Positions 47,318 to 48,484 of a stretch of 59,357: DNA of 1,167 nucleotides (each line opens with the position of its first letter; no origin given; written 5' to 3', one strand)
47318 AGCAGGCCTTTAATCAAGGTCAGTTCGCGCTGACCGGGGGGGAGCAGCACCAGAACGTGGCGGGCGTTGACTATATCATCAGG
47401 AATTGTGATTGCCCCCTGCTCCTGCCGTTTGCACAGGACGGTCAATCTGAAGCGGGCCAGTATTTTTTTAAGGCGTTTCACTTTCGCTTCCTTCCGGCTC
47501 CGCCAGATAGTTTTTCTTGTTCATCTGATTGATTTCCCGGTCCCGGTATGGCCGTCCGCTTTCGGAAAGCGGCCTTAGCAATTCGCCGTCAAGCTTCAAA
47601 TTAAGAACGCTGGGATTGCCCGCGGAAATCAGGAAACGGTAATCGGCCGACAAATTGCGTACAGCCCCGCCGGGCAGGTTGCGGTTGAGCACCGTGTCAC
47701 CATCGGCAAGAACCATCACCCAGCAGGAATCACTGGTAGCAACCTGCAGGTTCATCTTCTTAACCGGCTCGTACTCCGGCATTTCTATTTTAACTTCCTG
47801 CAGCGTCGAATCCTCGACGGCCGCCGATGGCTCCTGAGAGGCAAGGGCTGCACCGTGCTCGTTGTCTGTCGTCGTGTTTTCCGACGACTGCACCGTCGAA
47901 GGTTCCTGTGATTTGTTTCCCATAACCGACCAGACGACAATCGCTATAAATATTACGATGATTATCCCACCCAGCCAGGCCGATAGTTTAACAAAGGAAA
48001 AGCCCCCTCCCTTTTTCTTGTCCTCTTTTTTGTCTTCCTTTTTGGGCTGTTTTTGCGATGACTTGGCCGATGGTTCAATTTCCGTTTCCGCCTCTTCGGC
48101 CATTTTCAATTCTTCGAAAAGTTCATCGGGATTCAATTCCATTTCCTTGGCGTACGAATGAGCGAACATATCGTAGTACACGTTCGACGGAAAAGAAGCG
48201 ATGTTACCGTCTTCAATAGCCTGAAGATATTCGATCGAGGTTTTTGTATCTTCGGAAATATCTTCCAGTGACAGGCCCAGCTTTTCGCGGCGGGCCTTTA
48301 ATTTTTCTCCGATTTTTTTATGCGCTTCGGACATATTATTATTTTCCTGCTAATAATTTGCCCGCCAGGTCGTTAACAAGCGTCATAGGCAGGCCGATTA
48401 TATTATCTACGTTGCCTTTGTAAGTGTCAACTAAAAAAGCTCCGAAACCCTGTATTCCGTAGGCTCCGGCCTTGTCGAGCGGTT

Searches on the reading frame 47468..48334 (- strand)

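Call 52: search_protein_families(library=pfam, proteins=[window:47468-48334:-], max_evalue=0.0001)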
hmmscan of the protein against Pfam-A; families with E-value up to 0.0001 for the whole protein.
window:47468-48334:- (288 aa): 3 families
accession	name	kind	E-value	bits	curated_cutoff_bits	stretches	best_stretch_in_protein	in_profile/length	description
PF13413.12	HTH_25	-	2e-16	60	24.6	1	12-72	2-62/62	Helix-turn-helix domain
PF12844.13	HTH_19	-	5.4e-10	39.5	30.2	1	9-73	1-59/64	Helix-turn-helix domain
PF13464.11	RodZ_C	-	2.4e-09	37.4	23.9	1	198-258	2-63/72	RodZ C-terminal domain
